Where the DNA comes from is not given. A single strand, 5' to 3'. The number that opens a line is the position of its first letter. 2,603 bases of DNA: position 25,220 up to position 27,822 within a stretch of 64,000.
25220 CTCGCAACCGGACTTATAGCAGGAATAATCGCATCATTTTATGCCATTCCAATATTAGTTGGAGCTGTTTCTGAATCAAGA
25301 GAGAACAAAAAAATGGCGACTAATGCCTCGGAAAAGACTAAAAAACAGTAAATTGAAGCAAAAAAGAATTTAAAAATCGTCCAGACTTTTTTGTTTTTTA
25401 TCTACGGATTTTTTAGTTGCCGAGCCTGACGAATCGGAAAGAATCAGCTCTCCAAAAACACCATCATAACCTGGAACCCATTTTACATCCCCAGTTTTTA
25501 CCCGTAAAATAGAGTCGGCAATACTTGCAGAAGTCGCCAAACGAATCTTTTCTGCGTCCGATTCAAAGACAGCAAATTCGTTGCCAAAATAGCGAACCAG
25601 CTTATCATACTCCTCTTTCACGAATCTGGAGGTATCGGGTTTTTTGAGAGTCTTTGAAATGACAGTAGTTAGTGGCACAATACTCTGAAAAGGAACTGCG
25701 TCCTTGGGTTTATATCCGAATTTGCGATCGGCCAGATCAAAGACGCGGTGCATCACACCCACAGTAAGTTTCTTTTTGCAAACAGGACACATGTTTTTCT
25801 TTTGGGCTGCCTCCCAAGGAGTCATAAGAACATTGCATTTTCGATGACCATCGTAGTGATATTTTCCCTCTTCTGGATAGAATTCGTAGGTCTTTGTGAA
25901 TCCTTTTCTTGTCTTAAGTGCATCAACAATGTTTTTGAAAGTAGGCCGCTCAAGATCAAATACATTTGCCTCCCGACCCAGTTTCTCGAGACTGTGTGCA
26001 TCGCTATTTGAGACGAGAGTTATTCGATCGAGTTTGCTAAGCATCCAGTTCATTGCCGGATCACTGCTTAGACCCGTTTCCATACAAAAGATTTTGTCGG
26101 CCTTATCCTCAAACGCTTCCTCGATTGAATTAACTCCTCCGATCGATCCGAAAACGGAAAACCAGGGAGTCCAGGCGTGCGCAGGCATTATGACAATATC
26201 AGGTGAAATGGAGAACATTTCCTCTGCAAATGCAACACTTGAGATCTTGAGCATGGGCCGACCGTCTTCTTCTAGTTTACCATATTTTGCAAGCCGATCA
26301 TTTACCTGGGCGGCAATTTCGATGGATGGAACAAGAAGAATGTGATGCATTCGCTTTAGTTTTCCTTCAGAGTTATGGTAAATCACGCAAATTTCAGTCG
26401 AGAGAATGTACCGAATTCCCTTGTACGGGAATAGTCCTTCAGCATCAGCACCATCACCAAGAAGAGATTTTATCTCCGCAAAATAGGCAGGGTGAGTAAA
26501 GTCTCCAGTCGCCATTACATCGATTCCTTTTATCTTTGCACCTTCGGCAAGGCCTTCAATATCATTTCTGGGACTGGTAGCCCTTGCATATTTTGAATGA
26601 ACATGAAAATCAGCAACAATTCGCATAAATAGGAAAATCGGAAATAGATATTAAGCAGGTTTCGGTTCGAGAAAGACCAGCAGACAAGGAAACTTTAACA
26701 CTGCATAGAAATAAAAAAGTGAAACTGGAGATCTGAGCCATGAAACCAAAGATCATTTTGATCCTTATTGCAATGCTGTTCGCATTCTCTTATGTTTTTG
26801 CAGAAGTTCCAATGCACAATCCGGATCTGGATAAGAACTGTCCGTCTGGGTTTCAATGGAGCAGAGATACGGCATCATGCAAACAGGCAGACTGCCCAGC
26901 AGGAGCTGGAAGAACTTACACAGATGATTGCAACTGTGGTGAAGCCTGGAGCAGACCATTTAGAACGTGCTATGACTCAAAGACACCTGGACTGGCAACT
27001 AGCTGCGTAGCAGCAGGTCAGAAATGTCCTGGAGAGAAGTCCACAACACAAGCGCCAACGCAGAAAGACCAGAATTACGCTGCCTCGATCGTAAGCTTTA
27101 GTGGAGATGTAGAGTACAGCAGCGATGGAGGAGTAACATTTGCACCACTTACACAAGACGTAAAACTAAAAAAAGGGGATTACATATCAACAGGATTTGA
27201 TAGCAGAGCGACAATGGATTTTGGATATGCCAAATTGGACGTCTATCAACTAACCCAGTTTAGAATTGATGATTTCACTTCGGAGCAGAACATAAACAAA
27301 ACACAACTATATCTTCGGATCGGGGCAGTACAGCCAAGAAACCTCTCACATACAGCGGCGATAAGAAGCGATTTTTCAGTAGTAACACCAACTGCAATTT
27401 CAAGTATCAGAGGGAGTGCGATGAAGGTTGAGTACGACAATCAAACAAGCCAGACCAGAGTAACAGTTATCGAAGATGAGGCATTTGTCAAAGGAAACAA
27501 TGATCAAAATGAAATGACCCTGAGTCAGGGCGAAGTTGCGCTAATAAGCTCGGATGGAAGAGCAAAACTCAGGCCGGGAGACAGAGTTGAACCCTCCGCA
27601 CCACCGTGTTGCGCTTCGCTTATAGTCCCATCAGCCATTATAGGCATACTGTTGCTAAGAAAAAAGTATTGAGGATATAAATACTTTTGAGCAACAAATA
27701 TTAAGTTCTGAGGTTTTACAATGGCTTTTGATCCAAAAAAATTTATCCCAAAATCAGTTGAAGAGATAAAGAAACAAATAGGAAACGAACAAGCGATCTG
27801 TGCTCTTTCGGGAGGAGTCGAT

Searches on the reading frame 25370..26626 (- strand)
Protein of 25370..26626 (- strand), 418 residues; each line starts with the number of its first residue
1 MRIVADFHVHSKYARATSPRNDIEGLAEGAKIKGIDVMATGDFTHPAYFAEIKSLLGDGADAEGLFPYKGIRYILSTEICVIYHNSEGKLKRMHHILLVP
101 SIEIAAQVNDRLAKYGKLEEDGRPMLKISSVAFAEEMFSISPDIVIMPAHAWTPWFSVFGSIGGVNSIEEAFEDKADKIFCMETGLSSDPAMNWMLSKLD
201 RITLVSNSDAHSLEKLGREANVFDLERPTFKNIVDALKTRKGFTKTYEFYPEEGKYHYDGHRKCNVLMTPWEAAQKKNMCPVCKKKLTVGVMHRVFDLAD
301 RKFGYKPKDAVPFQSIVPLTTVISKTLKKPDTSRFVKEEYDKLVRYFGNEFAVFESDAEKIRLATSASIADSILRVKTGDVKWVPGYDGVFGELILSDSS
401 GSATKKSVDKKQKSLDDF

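Call 56: search_protein_families(library=pfam, proteins=[window:25370-26626:-], max_evalue=0.001)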
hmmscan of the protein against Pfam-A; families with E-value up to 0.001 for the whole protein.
window:25370-26626:- (418 aa): 1 family
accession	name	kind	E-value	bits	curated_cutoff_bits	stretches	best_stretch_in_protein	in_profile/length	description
PF13263.12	PHP_C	-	1.3e-05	25.1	21.3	1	205-240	19-54/56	PHP-associated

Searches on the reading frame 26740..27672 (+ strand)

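Call 56: search_protein_families(library=pfam, proteins=[window:26740-27672:+], max_evalue=0.001)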
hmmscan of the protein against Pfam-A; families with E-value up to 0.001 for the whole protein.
window:26740-27672:+ (310 aa): 1 family
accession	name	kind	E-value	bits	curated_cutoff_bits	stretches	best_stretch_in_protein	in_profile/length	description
PF04773.18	FecR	-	0.00029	21.7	24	0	149-245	3-93/97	FecR protein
